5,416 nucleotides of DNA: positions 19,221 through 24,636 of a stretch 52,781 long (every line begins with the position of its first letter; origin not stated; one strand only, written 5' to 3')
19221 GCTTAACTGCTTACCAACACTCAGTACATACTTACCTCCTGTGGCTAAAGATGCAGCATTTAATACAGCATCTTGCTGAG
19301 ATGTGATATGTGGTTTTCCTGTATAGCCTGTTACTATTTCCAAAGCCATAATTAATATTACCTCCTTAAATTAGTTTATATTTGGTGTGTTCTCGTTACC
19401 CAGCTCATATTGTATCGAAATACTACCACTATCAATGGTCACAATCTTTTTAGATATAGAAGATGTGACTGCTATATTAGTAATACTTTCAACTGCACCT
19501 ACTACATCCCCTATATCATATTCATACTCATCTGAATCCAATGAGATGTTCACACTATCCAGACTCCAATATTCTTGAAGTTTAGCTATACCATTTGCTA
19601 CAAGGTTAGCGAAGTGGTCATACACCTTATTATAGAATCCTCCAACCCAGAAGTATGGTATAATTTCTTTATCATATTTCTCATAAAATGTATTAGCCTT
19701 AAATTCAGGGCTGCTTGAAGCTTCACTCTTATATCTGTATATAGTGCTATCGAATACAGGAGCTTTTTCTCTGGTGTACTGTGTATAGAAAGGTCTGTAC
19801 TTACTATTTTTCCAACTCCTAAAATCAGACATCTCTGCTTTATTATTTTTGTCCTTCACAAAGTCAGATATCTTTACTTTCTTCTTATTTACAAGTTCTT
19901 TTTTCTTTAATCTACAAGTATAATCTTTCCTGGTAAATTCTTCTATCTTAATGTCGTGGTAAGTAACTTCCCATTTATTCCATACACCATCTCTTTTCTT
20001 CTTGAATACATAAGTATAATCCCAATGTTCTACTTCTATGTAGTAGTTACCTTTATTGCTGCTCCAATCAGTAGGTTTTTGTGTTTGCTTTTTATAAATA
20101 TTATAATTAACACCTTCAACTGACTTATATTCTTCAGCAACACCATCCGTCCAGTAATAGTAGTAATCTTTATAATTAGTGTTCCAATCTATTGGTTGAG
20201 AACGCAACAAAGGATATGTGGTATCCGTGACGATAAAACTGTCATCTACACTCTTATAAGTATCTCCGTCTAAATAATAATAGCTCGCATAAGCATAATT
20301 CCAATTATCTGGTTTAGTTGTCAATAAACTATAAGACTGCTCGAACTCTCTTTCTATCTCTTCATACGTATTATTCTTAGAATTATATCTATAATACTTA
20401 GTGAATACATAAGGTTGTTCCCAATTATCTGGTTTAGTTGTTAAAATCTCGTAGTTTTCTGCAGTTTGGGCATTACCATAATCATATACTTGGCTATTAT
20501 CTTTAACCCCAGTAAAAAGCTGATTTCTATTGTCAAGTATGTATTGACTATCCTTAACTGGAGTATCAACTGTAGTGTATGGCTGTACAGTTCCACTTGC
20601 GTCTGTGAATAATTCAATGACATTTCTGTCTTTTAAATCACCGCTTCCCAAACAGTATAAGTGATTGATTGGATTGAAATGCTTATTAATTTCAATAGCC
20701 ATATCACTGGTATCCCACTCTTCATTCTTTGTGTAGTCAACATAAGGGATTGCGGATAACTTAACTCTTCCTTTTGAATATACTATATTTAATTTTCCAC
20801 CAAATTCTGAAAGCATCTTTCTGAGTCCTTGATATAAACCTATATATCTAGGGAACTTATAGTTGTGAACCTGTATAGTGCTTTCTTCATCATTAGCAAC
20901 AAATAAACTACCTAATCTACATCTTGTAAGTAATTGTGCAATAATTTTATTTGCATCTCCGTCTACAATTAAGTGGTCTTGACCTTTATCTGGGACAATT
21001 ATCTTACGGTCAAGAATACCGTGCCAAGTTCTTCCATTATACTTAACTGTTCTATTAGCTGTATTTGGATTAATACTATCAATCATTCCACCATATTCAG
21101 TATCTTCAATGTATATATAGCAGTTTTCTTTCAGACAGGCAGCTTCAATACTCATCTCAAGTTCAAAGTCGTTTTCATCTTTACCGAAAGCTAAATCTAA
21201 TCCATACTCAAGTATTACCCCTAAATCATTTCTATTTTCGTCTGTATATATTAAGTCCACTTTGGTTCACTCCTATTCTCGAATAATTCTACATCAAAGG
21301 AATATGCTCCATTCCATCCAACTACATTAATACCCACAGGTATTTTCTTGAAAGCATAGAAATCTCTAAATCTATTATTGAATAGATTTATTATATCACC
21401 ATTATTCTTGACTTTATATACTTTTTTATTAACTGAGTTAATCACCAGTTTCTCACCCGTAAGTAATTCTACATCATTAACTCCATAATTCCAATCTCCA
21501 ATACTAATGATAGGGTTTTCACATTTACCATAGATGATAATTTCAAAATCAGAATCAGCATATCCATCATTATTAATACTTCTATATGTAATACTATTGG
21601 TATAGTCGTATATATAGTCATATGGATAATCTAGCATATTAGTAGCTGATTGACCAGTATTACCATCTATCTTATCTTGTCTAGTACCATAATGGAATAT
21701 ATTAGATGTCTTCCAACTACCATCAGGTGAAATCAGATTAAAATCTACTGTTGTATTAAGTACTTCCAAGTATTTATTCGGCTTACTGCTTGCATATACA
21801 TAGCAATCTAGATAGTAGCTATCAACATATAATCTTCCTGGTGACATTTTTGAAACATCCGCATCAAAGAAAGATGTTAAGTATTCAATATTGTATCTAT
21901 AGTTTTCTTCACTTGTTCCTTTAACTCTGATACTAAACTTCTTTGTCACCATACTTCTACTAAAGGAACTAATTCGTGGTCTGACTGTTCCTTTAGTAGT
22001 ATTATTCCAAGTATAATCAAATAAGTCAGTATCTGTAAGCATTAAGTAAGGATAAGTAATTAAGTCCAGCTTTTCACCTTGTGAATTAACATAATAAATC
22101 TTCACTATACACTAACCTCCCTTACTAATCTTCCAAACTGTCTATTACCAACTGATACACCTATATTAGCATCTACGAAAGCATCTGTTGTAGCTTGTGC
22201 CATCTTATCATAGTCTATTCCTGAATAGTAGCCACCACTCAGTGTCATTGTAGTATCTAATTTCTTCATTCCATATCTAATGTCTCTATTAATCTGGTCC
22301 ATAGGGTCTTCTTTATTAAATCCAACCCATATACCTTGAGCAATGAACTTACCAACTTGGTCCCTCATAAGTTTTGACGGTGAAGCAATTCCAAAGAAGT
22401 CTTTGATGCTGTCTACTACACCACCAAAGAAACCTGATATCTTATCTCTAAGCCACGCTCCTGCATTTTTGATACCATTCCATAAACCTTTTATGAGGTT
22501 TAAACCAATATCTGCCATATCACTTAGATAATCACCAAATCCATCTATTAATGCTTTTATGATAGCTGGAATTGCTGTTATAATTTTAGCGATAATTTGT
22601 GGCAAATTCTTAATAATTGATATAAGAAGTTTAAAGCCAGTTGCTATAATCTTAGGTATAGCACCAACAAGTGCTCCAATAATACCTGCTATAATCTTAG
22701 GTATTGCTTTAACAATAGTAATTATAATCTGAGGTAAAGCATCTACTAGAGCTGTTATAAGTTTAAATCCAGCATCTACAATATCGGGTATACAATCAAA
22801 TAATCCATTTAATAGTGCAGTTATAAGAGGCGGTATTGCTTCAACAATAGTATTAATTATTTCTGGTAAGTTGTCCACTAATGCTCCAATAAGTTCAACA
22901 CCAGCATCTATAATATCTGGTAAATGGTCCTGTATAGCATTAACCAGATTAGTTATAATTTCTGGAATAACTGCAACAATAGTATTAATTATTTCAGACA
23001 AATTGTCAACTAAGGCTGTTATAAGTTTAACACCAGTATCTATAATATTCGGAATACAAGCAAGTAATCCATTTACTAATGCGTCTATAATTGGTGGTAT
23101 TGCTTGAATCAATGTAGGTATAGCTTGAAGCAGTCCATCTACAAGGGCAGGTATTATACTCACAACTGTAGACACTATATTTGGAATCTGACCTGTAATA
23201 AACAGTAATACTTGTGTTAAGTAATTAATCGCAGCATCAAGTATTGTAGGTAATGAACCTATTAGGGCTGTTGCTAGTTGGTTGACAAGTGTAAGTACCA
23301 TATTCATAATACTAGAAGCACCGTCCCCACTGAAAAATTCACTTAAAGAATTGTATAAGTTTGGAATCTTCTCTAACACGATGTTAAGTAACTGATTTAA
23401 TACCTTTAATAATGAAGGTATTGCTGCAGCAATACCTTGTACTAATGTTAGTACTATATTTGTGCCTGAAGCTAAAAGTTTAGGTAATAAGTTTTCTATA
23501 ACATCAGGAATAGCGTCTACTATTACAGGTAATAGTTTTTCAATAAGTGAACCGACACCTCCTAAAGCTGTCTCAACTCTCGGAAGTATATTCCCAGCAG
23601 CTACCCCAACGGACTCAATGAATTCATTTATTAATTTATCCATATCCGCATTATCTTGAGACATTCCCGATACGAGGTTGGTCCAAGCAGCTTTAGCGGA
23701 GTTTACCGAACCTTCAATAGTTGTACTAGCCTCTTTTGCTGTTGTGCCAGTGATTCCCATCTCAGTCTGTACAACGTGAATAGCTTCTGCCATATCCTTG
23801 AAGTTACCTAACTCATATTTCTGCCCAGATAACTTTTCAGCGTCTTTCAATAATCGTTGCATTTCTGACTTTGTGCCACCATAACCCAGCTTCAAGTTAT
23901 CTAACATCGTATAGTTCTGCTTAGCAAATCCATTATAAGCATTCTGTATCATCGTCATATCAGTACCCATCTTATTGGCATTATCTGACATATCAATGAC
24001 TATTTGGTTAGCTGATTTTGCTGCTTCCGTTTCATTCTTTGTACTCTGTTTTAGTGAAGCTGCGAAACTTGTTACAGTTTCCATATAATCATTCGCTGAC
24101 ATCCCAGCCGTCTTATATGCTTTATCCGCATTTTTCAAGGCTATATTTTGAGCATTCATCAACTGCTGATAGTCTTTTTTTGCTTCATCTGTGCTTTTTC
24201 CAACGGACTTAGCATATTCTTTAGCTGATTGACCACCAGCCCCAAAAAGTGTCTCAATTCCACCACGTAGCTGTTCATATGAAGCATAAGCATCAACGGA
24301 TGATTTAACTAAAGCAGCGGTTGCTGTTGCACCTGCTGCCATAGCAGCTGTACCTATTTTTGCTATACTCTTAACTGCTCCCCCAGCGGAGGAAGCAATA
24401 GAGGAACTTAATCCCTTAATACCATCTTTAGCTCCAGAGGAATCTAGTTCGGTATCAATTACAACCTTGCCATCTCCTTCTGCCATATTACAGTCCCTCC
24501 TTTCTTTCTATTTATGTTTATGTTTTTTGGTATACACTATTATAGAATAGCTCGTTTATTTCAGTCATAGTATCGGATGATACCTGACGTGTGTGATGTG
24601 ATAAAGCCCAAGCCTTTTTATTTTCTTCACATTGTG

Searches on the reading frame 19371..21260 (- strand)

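Call 24: search_protein_families(library=phrogs, proteins=[window:19371-21260:-], max_evalue=0.0001)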
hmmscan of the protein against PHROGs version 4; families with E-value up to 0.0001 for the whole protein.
window:19371-21260:- (629 aa): 1 family
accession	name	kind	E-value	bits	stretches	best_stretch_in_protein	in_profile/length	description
phrog_538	-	tail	2.5e-53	182.7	2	1-244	29-303/684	minor tail protein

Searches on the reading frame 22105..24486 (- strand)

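Call 24: search_protein_families(library=phrogs, proteins=[window:22105-24486:-], max_evalue=0.0001)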
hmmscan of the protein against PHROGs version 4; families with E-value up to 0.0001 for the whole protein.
window:22105-24486:- (793 aa): 20 families
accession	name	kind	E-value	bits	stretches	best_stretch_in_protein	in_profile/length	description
phrog_58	-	tail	5.5e-87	294.5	1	18-770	289-1022/1544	tail length tape measure protein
phrog_5493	-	tail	4e-67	228.4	3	29-503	428-862/1102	tail length tape measure protein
phrog_6900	-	tail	1.9e-65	222.2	1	5-238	25-235/235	tail length tape measure protein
phrog_991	-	tail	2.9e-60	205.2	2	8-528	242-727/1966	tail length tape measure protein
phrog_3981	-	tail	4.6e-46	159.1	1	108-348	71-302/584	tail length tape measure protein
phrog_1272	-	tail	5.6e-45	154.6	3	642-728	1423-1509/1606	tail length tape measure protein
phrog_1204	-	tail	9.5e-45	154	4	488-651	812-978/1483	tail protein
phrog_4372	-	tail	2.7e-35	122.2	2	532-732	1166-1351/1681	tail length tape measure protein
phrog_305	-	tail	3.3e-24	86.6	1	232-725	292-736/1001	tail length tape measure protein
phrog_4200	-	tail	6.9e-24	85.3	1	371-724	266-609/732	tail length tape measure protein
phrog_24198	-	unknown function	1.3e-21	78.4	2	394-538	12-152/350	-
phrog_1686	-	tail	5.2e-13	48.8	1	637-726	1030-1119/1224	tail length tape measure protein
phrog_26805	-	unknown function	2.4e-12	47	1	378-728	256-593/697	-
phrog_5448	-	tail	4.3e-11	41.4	1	101-725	1362-1996/3103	tail length tape measure protein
phrog_7334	-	unknown function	2.1e-09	37.1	1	410-589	8-185/1078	-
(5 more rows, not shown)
